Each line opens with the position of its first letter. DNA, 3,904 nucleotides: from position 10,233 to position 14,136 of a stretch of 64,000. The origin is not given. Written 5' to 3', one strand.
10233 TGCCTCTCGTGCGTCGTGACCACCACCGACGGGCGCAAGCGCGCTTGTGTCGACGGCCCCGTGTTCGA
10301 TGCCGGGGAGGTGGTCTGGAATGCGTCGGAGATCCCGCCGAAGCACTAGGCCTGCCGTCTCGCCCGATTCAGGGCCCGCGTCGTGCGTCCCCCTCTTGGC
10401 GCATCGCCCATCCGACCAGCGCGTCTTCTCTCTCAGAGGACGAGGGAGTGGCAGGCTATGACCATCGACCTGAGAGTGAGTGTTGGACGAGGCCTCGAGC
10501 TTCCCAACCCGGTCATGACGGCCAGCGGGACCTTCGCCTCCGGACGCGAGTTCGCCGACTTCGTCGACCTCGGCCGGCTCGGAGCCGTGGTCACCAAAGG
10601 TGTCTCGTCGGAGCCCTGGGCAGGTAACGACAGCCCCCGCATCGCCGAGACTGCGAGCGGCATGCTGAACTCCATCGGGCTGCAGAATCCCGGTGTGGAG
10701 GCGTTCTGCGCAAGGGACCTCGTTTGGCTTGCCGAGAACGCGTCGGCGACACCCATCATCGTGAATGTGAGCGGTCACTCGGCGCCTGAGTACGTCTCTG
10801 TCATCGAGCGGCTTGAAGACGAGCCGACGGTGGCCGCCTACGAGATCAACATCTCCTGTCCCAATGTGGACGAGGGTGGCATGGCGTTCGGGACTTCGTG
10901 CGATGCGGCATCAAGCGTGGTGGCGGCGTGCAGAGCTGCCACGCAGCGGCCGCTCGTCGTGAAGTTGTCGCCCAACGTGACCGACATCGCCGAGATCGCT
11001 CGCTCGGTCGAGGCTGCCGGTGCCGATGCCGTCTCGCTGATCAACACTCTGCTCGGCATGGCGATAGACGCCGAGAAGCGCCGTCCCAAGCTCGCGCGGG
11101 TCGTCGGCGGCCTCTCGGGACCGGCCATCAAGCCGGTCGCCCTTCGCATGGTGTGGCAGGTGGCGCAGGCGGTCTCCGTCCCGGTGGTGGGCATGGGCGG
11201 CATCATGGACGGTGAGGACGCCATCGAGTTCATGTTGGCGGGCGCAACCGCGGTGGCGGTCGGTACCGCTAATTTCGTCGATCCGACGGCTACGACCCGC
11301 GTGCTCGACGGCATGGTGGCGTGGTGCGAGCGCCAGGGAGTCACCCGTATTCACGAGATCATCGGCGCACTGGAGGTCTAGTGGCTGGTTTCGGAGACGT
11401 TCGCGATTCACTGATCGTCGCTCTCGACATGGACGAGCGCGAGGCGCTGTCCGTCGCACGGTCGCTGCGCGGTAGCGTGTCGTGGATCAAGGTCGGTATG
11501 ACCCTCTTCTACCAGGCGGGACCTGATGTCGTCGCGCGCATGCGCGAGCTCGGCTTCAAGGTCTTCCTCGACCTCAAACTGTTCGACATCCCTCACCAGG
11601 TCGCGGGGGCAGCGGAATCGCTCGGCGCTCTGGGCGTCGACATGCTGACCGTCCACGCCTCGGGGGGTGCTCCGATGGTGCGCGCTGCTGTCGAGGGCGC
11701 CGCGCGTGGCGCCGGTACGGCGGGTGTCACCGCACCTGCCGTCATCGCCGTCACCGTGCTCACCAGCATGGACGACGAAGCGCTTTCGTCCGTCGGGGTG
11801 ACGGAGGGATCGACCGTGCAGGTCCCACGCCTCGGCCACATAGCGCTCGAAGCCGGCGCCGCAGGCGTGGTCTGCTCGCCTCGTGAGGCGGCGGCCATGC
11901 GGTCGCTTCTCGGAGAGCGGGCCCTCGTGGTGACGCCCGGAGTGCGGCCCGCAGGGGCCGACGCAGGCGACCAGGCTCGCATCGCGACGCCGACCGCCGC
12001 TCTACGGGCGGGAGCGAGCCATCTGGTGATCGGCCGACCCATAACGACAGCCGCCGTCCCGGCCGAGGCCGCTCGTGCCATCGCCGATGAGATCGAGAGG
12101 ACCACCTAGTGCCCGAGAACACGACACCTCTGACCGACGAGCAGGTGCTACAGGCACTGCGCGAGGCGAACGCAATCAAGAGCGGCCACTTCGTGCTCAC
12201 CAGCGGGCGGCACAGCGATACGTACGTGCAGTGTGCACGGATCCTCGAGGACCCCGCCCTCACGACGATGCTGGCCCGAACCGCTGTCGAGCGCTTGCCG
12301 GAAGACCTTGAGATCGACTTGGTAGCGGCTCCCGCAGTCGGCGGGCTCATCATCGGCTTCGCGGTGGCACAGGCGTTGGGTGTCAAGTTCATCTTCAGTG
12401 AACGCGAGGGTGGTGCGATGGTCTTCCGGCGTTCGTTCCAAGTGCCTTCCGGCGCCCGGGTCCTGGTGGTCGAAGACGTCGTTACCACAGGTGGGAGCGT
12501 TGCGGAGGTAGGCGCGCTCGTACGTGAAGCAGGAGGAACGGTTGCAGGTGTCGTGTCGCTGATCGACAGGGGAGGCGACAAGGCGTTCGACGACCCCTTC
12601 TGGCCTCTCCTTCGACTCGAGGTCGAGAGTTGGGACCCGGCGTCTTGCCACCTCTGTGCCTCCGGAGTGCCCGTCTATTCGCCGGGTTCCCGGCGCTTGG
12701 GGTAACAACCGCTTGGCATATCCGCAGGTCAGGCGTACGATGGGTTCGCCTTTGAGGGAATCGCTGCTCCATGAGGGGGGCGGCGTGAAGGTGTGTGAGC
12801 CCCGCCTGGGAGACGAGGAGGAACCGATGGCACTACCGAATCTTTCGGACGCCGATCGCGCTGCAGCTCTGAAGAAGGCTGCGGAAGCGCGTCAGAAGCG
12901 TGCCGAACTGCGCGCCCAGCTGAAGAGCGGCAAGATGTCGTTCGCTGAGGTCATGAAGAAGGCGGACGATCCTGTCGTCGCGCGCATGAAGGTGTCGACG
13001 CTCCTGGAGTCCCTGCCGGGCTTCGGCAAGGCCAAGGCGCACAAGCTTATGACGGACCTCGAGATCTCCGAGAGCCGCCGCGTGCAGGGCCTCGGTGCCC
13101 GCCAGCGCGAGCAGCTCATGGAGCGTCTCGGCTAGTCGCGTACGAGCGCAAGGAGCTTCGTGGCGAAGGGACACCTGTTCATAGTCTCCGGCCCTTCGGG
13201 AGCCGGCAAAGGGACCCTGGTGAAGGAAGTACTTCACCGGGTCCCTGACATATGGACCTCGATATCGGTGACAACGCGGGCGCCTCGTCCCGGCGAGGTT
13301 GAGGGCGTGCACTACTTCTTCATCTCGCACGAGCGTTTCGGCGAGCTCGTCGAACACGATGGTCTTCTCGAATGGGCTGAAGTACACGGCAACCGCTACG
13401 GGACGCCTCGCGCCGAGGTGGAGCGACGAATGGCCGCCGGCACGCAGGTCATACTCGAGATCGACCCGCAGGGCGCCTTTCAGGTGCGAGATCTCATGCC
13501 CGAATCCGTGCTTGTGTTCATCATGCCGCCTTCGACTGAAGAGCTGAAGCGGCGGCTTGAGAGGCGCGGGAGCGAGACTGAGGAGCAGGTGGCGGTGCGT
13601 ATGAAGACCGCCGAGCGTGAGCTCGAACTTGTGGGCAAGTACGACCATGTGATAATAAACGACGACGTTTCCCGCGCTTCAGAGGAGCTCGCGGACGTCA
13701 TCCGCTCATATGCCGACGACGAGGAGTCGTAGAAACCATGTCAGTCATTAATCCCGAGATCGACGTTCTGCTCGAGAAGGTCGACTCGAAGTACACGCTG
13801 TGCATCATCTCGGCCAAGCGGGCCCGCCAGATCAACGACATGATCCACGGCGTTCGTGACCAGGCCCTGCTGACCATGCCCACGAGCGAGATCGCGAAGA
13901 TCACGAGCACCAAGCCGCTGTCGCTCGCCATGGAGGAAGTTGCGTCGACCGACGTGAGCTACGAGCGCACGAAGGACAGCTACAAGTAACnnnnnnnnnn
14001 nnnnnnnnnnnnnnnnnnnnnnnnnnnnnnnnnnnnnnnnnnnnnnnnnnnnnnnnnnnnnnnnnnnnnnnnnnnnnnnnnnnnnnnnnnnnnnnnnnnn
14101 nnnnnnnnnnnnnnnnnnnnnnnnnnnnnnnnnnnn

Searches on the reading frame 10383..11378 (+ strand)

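Call 22: search_protein_families(library=pfam, proteins=[window:10383-11378:+], max_evalue=0.00001)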
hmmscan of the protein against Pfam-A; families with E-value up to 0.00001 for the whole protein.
window:10383-11378:+ (332 aa): 3 families
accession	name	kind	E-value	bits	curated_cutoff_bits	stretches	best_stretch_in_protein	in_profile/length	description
PF01180.27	DHO_dh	-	8.4e-81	271.8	27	1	37-311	8-287/291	Dihydroorotate dehydrogenase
PF01207.24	Dus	-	3.2e-08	33.5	20.4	0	251-304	170-224/311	Dihydrouridine synthase (Dus)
PF03060.21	NMO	-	1.8e-06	28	28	1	242-298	168-226/331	Nitronate monooxygenase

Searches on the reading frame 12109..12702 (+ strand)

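Call 22: search_protein_families(library=pfam, proteins=[window:12109-12702:+], max_evalue=0.00001)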
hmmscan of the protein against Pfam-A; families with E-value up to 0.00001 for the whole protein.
window:12109-12702:+ (198 aa): 1 family
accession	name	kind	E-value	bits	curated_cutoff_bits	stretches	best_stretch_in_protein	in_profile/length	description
PF00156.33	Pribosyltran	-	1.3e-11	44.5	26.3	1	45-162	5-134/158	Phosphoribosyl transferase domain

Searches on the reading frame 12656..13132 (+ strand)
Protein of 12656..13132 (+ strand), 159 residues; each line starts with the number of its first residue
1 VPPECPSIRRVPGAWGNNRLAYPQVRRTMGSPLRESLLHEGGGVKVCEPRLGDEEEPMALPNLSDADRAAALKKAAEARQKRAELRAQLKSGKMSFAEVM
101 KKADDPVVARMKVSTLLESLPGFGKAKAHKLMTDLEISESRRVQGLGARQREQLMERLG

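Call 22: search_protein_families(library=pfam, proteins=[window:12656-13132:+], max_evalue=0.00001)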
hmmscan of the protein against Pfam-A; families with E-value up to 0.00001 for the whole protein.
window:12656-13132:+ (159 aa): 1 family
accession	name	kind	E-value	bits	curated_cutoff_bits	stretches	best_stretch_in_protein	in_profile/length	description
PF22525.1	H2TH_5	-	3.6e-25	88.2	27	1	89-157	1-70/71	S13-like H2TH domain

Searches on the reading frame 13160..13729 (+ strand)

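Call 35: search_protein_families(library=pfam, proteins=[window:13160-13729:+], max_evalue=0.000001)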
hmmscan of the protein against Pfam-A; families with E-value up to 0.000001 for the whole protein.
window:13160-13729:+ (190 aa): 1 family
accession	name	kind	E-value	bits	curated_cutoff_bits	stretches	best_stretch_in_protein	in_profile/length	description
PF00625.27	Guanylate_kin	-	1.1e-49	169.1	25.2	1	5-183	3-181/182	Guanylate kinase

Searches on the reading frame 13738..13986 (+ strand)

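Call 35: search_protein_families(library=pfam, proteins=[window:13738-13986:+], max_evalue=0.000001)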
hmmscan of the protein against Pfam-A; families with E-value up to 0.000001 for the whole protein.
window:13738-13986:+ (83 aa): 1 family
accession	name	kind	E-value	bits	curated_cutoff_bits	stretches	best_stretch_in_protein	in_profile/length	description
PF01192.27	RNA_pol_Rpb6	-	1.1e-12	48.2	26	1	11-70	2-48/53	RNA polymerase Rpb6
